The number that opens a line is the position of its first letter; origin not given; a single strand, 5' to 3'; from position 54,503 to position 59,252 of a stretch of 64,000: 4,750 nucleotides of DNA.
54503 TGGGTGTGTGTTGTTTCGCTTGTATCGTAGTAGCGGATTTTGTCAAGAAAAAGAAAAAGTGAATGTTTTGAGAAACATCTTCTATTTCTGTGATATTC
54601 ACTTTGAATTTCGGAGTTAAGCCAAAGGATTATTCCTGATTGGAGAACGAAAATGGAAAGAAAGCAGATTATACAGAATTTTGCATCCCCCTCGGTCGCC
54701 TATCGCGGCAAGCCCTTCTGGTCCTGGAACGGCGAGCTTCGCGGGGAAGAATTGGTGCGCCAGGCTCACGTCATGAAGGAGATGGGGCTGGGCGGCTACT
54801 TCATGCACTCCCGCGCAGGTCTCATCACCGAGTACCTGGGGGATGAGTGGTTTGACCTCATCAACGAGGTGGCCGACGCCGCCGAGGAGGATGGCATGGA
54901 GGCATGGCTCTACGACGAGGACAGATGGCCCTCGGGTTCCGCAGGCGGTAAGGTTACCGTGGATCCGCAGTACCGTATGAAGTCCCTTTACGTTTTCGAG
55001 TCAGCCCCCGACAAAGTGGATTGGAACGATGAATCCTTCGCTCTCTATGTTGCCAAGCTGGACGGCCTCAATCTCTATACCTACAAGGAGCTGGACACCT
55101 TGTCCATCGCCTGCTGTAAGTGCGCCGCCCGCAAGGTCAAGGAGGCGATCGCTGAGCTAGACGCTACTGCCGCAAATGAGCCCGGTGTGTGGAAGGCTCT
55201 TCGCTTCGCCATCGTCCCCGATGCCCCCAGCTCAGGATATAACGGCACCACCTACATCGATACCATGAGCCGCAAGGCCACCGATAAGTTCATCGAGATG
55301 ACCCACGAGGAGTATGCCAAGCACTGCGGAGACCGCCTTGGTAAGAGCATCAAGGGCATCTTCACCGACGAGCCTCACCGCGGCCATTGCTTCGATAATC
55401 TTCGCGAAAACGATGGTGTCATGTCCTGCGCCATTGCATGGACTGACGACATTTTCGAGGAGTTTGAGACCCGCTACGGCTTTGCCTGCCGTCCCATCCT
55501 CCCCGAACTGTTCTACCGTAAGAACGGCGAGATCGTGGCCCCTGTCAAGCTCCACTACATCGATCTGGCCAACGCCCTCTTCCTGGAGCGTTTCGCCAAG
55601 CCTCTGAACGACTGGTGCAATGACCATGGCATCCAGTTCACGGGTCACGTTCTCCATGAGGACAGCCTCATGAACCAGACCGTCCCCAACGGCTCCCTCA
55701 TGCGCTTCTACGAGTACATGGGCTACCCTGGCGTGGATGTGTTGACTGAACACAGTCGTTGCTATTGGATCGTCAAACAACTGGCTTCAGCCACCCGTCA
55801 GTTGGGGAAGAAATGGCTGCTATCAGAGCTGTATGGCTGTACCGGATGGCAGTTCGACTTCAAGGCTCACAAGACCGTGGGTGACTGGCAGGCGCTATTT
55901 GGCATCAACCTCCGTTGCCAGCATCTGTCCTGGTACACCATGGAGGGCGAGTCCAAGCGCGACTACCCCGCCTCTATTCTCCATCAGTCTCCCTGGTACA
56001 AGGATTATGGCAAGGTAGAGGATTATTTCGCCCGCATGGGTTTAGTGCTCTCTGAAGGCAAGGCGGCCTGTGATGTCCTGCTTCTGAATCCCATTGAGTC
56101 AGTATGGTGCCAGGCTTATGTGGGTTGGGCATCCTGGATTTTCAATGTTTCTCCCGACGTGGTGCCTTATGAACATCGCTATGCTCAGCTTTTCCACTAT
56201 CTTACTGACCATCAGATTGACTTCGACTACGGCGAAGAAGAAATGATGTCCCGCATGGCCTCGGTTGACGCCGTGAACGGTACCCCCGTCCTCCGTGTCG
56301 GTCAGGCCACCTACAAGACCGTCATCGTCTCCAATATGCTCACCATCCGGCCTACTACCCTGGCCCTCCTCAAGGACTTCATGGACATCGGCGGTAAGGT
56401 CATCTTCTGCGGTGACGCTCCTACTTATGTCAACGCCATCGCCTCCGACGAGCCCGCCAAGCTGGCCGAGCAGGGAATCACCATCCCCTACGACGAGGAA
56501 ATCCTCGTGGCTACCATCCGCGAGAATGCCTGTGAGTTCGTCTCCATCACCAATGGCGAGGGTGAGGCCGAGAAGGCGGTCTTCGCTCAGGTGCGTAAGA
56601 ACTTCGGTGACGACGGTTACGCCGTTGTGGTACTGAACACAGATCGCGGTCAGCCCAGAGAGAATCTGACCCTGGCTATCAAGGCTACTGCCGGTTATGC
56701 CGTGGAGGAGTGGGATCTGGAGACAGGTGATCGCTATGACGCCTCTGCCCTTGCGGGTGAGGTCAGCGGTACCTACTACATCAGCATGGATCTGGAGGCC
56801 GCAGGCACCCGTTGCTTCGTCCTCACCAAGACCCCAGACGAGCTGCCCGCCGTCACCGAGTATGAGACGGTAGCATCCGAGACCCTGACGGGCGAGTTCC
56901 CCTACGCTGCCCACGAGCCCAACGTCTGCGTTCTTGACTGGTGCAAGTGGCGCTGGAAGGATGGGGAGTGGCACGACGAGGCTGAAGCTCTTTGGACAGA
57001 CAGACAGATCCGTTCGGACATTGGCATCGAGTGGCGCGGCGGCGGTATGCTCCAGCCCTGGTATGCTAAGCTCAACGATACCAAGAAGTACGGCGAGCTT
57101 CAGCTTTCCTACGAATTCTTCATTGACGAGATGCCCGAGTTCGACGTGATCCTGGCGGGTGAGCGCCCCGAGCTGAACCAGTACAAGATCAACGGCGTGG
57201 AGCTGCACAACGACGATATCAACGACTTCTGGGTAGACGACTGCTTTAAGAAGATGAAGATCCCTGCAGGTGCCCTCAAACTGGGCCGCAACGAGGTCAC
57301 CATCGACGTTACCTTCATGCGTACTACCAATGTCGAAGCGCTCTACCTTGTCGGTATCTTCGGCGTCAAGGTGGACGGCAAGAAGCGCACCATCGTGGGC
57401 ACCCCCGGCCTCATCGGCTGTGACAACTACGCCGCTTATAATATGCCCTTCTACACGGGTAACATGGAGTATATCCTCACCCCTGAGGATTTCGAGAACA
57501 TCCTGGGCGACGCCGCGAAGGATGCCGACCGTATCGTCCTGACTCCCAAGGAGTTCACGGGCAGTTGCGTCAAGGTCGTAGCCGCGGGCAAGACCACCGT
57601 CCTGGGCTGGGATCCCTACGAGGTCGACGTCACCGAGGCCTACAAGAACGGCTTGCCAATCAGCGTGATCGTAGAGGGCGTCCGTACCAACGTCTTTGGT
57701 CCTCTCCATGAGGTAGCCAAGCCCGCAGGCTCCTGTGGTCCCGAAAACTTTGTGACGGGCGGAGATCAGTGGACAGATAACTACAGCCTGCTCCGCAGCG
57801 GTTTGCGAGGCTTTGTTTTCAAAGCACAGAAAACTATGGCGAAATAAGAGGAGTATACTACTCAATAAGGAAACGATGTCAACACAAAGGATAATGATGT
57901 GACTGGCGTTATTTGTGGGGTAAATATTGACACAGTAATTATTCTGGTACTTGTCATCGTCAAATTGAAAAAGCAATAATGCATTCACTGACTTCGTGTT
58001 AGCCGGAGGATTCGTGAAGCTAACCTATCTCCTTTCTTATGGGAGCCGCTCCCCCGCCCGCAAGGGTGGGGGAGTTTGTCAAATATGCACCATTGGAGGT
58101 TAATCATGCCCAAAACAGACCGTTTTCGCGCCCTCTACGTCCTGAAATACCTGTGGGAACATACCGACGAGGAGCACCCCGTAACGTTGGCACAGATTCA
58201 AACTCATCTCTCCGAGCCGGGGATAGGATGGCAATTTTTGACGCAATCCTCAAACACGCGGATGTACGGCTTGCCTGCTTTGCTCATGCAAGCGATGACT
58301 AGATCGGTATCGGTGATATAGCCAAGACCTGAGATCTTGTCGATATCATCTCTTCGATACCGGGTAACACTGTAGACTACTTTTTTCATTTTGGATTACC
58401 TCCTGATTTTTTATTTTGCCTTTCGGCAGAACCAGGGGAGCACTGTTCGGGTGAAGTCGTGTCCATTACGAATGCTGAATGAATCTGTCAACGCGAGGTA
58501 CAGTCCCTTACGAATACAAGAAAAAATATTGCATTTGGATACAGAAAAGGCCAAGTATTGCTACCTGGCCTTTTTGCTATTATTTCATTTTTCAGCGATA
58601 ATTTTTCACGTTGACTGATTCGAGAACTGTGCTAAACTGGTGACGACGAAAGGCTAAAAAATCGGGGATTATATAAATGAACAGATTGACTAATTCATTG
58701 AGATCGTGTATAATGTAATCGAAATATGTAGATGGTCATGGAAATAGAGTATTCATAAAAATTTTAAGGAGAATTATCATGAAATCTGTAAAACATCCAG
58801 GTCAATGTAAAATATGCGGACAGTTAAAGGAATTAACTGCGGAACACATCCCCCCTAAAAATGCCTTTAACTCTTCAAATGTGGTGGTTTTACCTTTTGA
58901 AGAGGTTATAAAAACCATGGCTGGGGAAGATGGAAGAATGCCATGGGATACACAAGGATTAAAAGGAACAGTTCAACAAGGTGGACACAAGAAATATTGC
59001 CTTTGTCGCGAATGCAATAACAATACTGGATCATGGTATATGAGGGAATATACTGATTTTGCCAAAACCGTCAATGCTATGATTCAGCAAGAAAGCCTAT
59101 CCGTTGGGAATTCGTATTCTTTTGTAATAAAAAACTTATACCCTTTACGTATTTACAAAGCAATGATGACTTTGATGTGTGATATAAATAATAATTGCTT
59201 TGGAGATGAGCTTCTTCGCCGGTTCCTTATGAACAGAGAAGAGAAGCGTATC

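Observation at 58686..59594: AT-rich orphan gene with its own consensus promoter, encoding an HNH-like Cys/His protein: candidate single-gene nuclease or defence module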

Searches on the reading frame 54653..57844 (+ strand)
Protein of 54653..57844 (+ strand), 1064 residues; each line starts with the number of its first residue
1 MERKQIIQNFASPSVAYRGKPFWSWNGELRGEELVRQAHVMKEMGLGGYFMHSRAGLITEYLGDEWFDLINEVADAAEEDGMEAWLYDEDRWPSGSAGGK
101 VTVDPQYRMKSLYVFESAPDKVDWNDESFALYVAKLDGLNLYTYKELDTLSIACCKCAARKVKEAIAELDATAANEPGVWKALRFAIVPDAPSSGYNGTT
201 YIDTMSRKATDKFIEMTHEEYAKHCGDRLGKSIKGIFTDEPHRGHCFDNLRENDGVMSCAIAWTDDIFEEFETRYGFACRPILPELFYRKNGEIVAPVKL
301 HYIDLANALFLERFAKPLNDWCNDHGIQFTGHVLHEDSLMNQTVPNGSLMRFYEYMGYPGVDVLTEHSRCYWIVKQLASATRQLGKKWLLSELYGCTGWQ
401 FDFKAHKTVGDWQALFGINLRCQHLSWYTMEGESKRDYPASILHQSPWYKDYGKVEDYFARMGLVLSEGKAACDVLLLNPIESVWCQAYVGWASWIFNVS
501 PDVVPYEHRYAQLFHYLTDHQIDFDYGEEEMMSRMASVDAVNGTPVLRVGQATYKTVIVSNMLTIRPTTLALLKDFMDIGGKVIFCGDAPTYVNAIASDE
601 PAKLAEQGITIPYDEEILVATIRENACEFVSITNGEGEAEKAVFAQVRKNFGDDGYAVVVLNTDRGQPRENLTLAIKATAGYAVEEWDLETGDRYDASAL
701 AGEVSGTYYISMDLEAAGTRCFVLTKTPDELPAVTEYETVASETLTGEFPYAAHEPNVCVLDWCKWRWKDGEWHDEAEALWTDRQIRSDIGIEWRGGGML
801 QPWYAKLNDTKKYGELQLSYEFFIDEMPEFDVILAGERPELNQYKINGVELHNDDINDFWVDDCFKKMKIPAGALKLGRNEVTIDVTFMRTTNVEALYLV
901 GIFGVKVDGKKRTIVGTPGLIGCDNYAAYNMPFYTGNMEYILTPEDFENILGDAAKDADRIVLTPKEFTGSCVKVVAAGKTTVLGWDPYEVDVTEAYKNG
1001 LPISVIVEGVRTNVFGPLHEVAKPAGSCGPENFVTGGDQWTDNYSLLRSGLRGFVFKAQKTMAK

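Call 71: search_protein_families(library=pfam, proteins=[window:54653-57844:+], max_evalue=0.001)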
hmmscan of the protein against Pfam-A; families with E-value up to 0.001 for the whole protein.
window:54653-57844:+ (1064 aa): 1 family
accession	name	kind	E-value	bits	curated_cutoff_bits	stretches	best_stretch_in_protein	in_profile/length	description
PF17132.9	Glyco_hydro_106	-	1.2e-10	41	29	1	178-477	240-540/743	alpha-L-rhamnosidase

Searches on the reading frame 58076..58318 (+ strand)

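Call 3: search_protein_families(library=pfam, proteins=[window:58076-58318:+], max_evalue=1)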
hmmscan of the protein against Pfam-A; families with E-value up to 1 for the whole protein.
window:58076-58318:+ (81 aa): 1 family
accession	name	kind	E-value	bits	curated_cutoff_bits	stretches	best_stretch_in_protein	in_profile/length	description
PF16902.11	FokI_D3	-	0.17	12.2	29.2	1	16-50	12-43/69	FokI, D3 domain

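Call 4: search_protein_families(library=padloc, proteins=[window:58076-58318:+], max_evalue=1)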
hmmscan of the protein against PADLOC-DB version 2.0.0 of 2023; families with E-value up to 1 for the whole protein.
window:58076-58318:+ (81 aa): 0 families

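Call 7: search_protein_families(library=ncbifam, proteins=[window:58076-58318:+], max_evalue=1)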
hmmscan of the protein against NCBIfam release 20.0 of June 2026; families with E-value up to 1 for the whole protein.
window:58076-58318:+ (81 aa): 0 families

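Call 8: search_protein_families(library=phrogs, proteins=[window:58076-58318:+], max_evalue=1)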
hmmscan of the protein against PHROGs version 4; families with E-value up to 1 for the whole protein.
window:58076-58318:+ (81 aa): 0 families

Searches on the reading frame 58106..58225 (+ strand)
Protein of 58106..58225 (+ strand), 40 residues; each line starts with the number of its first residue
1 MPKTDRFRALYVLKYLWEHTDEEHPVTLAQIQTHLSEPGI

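Call 67: search_dna_similar(query=window:58106-58225:+, collection=plasmids, mode=protein, max_evalue=1, max_rows=15)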
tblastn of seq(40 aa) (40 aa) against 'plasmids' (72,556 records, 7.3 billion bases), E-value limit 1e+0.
Records with a match: 3; places in all: 3; records where one place covers at least 80% of the query: 3.
Best place of each record, by identity: <60% 3.
By first word of the organism name: Vescimonas 1; Subdoligranulum 1; Aristaeella 1.
By predicted mobility (MOB-suite, as given by PLSDB): non-mobilizable 3.
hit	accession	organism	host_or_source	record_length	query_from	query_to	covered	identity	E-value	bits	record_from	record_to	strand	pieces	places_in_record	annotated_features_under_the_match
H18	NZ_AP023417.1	Vescimonas fastidiosa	Homo sapiens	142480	8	40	83%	51.5%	2e-2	37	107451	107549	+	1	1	hypothetical protein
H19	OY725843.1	Subdoligranulum variabile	-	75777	1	40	100%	40.0%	2e-3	39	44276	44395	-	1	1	record has no annotation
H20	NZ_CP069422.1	Aristaeella lactis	Bos taurus,Bovine rumen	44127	5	39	88%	37.1%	4e-1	33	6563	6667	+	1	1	WYL domain-containing protein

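Call 69: get_annotated_region(hit=H18, flank=2500)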
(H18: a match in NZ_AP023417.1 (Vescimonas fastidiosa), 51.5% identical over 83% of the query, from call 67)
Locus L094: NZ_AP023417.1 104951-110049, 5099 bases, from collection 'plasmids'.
description: Vescimonas fastidiosa strain MM35 plasmid pMM35_02
organism: Vescimonas fastidiosa (NCBI taxid 2714353)
taxonomy: Bacteria; Bacillota; Clostridia; Eubacteriales; Oscillospiraceae; Vescimonas; Vescimonas fastidiosa
host: -; source: Homo sapiens; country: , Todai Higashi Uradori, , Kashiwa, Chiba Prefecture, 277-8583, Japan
typing (MOB-suite, as given by PLSDB): non-mobilizable
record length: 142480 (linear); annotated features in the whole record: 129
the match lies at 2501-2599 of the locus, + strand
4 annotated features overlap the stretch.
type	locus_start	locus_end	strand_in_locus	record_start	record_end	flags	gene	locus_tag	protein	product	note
CDS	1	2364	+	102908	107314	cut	-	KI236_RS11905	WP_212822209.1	dockerin type I domain-containing protein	GO:0000272 - polysaccharide catabolic process [Evidence IEA]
CDS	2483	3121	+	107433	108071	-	-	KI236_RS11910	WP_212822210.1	hypothetical protein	-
CDS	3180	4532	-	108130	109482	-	-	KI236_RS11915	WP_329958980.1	AAA family ATPase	-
CDS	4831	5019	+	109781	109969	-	-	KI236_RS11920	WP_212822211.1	hypothetical protein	-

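Call 70: get_annotated_region(hit=H20, flank=2500)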
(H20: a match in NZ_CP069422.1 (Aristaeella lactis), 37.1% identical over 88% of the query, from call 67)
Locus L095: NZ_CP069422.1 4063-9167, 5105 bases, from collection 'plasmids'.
description: Aristaeella lactis strain WTE2008 plasmid unnamed
organism: Aristaeella lactis (NCBI taxid 3046383)
taxonomy: Bacteria; Bacillota; Clostridia; Eubacteriales; Aristaeellaceae; Aristaeella; Aristaeella lactis
host: -; source: Bos taurus,Bovine rumen; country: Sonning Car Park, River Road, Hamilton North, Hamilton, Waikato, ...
typing (MOB-suite, as given by PLSDB): non-mobilizable
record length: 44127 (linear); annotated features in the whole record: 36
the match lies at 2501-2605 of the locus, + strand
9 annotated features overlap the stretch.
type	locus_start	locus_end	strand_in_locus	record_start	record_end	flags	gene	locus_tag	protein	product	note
CDS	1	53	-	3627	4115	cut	-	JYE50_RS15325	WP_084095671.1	hypothetical protein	-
CDS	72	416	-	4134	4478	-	-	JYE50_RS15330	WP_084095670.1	hypothetical protein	-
CDS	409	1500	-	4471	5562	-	-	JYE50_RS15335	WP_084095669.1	site-specific integrase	-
CDS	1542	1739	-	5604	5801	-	-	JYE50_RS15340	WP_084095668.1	helix-turn-helix domain-containing protein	-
CDS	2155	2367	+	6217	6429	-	-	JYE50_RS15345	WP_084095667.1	helix-turn-helix transcriptional regulator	-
CDS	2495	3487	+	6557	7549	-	-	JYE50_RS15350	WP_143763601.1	WYL domain-containing protein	-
CDS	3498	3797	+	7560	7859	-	-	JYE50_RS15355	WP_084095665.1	hypothetical protein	-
CDS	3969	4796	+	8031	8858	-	-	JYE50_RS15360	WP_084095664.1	hypothetical protein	-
CDS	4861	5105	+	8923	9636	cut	-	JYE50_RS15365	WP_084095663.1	hypothetical protein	-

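Call 71: search_protein_families(library=pfam, proteins=[L094:2483-3118:+, L095:2495-3484:+], max_evalue=0.001)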
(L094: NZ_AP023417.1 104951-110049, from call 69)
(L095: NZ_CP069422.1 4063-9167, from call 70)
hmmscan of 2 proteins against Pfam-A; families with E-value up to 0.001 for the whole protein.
L094:2483-3118:+ (212 aa): 2 families
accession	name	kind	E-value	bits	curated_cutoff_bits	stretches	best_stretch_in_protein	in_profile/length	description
PF16902.11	FokI_D3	-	0.00011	22.4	29.2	1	25-63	29-67/69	FokI, D3 domain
PF03433.18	EspA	-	0.0006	20.1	23.4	0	63-110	21-68/180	EspA-like secreted protein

L095:2495-3484:+ (330 aa): 2 families
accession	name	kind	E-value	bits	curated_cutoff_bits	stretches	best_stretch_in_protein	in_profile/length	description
PF13280.12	WYL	-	4.4e-12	46.3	21.8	1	140-210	2-65/70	WYL domain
PF01630.24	Glyco_hydro_56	-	0.00086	18.8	23.2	0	114-170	214-271/335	Hyaluronidase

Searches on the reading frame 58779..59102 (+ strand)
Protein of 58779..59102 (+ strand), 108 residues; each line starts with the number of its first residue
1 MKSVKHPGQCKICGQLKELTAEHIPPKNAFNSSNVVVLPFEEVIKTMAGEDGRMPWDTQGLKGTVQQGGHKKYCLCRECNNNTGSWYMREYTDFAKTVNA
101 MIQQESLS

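Call 63: predict_structure(alignment_id=A4)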
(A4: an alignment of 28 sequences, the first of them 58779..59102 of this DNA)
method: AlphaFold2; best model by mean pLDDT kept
length: 108 residues; sequences in the alignment: 28
mean_pLDDT: 79.5   pTM: 0.49
mean pLDDT of the five models: 79.5, 79.6, 78.3, 76.4, 74.8
residues with pLDDT >= 90: 7; 70-90: 84; 50-70: 17; < 50: 0
segments of 3 or more residues with pLDDT < 50: none
pLDDT, mean of each block of 10 residues (from residue 1): 76 87 60 78 83 83 79 83 75 86 85
secondary structure, 60 per line:
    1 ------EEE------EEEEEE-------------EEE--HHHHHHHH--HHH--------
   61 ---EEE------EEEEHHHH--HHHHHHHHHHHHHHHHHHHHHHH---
elements in order: E7-9 E16-21 E35-37 H40-47 E64-66 E73-76 H77-80 H83-105

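Call 65: fold_search(model_id=the predicted structure, library=pdb)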
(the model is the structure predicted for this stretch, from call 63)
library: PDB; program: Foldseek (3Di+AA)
matches with E <= 10: 50; with E <= 0.001: 0
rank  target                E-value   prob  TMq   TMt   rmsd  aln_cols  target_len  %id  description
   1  9v29_sB               4.3e-01  0.23  0.27  0.30   7.7        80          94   14  Cryo- EM structure of small subunit (body) of 75S ribosome with A/P- & P/E- tRNAs from Entamoeba histolytica bound to (released 2025-10-08)
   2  8t4s_a                9.0e-01  0.08  0.19  0.20   9.5        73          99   14  MERS-CoV Nsp1 protein bound to the Human 40S Ribosomal subunit (released 2023-10-04)
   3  4v6w_Aa               1.0e+00  0.14  0.26  0.27   8.8        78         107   15  Structure of the D. melanogaster 80S ribosome (released 2014-07-09)
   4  7osm_eS26             1.0e+00  0.12  0.24  0.27   9.9        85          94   12  Intermediate translocation complex of 80 S.cerevisiae ribosome with eEF2 and ligands (released 2021-12-08)
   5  8ova_AV               1.1e+00  0.10  0.19  0.22   9.1        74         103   15  CRYO-EM STRUCTURE OF TRYPANOSOMA BRUCEI PROCYCLIC FORM 80S RIBOSOME : PARENTAL STRAIN (released 2023-11-29)
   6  5opt_T                1.2e+00  0.13  0.27  0.27   9.2        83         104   14  Structure of KSRP in context of Trypanosoma cruzi 40S (released 2017-11-15)
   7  3j6x_26               1.3e+00  0.11  0.24  0.27   9.0        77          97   16  S. cerevisiae 80S ribosome bound with Taura syndrome virus (TSV) IRES, 5 degree rotation (Class II) (released 2014-06-11)
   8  9h3g_Ma               1.4e+00  0.10  0.22  0.24   8.7        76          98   12  Structure of the Arabidopsis thaliana 80S ribosome in complex with P- and E-site tRNAs and mRNA (released 2026-02-04)
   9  5t2a_AV               1.6e+00  0.12  0.28  0.29   8.6        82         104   15  CryoEM structure of the Leishmania donovani 80S ribosome at 2.9 Angstrom resolution (released 2017-01-25)
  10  6az1_b                1.6e+00  0.10  0.26  0.27   9.3        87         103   15  Cryo-EM structure of the small subunit of Leishmania ribosome bound to paromomycin (released 2017-12-06)
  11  8ip8_db               1.6e+00  0.06  0.17  0.19   9.4        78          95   15  Wheat 80S ribosome stalled on AUG-Stop boron dependently (released 2024-02-21)
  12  5xxu_a                1.8e+00  0.12  0.27  0.29   8.7        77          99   14  Small subunit of Toxoplasma gondii ribosome (released 2017-08-30)
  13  7poh_B                1.8e+00  0.08  0.23  0.27  10.7       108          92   17  Crystal structure of ZAD-domain of Serendipity-d protein from D.melanogaster (released 2021-12-08)
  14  6zj3_Sb               1.8e+00  0.08  0.21  0.23   9.7        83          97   14  Cryo-EM structure of the highly atypical cytoplasmic ribosome of Euglena gracilis (released 2020-10-07)
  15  9cpa_b                1.9e+00  0.11  0.27  0.27   8.6        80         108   14  Structure of a Mammalian DHX29-bound 43S Pre-initiation Complex (released 2025-07-23)
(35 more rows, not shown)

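Call 78: search_protein_families(library=pfam, proteins=[window:58779-59102:+], max_evalue=1)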
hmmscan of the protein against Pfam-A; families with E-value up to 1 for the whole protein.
seq(108 aa): 1 family
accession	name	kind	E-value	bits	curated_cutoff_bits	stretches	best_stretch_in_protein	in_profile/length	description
PF14279.12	HNH_5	-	0.0017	18.7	27.5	0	73-85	33-45/56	HNH endonuclease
